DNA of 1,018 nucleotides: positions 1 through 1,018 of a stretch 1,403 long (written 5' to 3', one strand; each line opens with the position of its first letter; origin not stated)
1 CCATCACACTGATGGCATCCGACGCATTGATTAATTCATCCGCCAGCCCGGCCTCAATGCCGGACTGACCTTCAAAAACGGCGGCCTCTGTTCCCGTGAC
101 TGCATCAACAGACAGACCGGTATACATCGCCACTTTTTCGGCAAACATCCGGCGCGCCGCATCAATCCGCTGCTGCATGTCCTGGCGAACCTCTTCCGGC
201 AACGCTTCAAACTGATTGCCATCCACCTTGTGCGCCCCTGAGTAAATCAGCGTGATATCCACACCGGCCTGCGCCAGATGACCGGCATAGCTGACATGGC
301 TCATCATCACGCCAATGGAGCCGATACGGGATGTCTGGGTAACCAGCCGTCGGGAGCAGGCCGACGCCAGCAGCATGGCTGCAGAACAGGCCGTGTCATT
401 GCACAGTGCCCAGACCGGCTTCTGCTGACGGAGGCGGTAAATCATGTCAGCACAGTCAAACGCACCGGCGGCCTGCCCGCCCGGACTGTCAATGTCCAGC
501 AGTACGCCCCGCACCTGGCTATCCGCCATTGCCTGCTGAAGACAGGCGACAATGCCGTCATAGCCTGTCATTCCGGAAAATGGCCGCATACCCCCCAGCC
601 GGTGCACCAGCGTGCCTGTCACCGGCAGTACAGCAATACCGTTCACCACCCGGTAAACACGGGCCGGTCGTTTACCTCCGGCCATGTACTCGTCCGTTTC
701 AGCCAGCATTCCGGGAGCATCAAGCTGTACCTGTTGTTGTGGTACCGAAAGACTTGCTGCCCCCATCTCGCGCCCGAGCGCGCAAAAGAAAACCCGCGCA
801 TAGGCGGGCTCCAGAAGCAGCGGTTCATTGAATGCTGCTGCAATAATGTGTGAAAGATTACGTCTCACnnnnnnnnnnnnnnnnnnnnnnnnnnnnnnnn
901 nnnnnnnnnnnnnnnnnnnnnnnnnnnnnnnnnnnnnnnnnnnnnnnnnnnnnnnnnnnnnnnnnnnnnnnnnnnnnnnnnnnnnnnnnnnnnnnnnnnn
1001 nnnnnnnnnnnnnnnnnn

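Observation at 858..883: Portal and protease genes overlap by 11 nt, with a probable GTG start and an SD buried in the portal coding sequence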

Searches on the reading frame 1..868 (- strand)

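Call 17: find_related_loci(query=window:1-868:-, collection=viral_contigs, flank=1200)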
Query window:1-868:- (289 aa) in viral_contigs; peptide patterns used: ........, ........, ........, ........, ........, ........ (x = any residue, [..] = any of these).
297 stretches matched a pattern; 292 encode a relative of the query (tblastn E <= 1e-3); the best 80 are kept; 80 distinct loci.
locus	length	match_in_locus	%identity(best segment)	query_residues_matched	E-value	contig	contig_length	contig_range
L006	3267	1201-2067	100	1-289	0e+0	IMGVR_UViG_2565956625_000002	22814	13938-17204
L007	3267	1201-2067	100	1-289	0e+0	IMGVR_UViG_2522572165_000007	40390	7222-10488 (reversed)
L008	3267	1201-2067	100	1-289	0e+0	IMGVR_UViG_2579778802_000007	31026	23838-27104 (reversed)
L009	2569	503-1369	100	1-289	0e+0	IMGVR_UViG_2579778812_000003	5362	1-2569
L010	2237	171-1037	100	1-289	0e+0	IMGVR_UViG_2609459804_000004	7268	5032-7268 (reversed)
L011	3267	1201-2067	100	1-289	0e+0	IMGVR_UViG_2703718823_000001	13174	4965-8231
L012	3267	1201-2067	100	1-289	0e+0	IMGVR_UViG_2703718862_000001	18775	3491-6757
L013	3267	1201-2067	100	1-289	0e+0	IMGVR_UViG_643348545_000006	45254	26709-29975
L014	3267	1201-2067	99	1-289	0e+0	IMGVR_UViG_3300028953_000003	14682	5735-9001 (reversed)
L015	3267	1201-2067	100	1-289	0e+0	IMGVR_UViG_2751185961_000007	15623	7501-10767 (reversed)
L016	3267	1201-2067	99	1-289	0e+0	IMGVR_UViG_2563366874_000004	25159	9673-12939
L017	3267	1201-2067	99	1-289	0e+0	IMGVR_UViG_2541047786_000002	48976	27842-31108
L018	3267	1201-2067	99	1-289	0e+0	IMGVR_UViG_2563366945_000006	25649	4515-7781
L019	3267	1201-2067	99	1-289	0e+0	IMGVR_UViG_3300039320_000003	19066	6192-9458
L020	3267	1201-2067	99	1-289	0e+0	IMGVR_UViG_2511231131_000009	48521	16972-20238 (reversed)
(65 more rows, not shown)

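Call 34: search_protein_families(proteins=[window:1-868:-], library=ncbifam)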
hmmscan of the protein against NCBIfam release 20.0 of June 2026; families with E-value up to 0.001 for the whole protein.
window:1-868:- (289 aa): 4 families
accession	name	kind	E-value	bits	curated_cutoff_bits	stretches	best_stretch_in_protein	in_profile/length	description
TIGR00706.1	SppA_dom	equivalog_domain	4.9e-32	111.2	155.45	1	78-288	2-202/208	signal peptide peptidase SppA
TIGR00705.1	SppA_67K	equivalog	1.4e-19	69.9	311.45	1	57-286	292-518/590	signal peptide peptidase SppA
NF008745.0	PRK11778.1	equivalog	1.6e-10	40.7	259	1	107-285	121-295/345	protease SohB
NF008195.0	PRK10949.1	equivalog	1e-09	37.2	746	1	78-287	328-534/618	signal peptide peptidase SppA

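Call 35: search_protein_families(proteins=[window:1-868:-], library=phrogs)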
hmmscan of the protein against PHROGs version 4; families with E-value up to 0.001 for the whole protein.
window:1-868:- (289 aa): 9 families
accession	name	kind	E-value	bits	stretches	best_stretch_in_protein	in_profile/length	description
phrog_53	-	head and packaging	5.9e-148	495.6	1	1-289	4-288/583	head maturation protease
phrog_4759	-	unknown function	1.1e-109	366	1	1-201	4-205/209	-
phrog_21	-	head and packaging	3.8e-54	185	1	19-289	503-789/1362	portal protein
phrog_24209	-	unknown function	2.4e-32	111.6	1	100-148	1-49/49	-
phrog_24195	-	unknown function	3e-23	82.5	1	235-289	1-55/61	-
phrog_16406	-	unknown function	6.1e-21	75.7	1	224-289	386-451/601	-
phrog_33023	-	unknown function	1.2e-20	74.8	1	74-284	64-279/507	-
phrog_8940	-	tail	3.6e-18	67.1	1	235-289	1-55/201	capsid assembly protein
phrog_20963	-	unknown function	1.1e-16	61.4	1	3-40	6-43/51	-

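Call 50: profile_search(protein=window:1-868:-)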
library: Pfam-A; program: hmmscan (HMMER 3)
A. the first sequence (289 residues): domains with independent E <= 10: 5; with E <= 0.001: 3
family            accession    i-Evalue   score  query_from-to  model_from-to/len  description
Peptidase_S49     PF01343.23    7.1e-35   120.7     146-289         3-147/154  Peptidase family S49
NfeD1b_N          PF25145.1     5.3e-06    26.6     115-200        27-110/189  NfeD1b, N-terminal domain
CLP_protease      PF00574.28    0.00079    19.8     106-182        33-109/182  Clp protease
Pyr_redox_3       PF13738.12      0.033    13.9     185-264       170-245/305  Pyridine nucleotide-disulphide oxidoreductase
NrtR_WHD          PF21906.2        0.37    11.4      53-73         39-60/61  NrtR DNA-binding winged helix domain
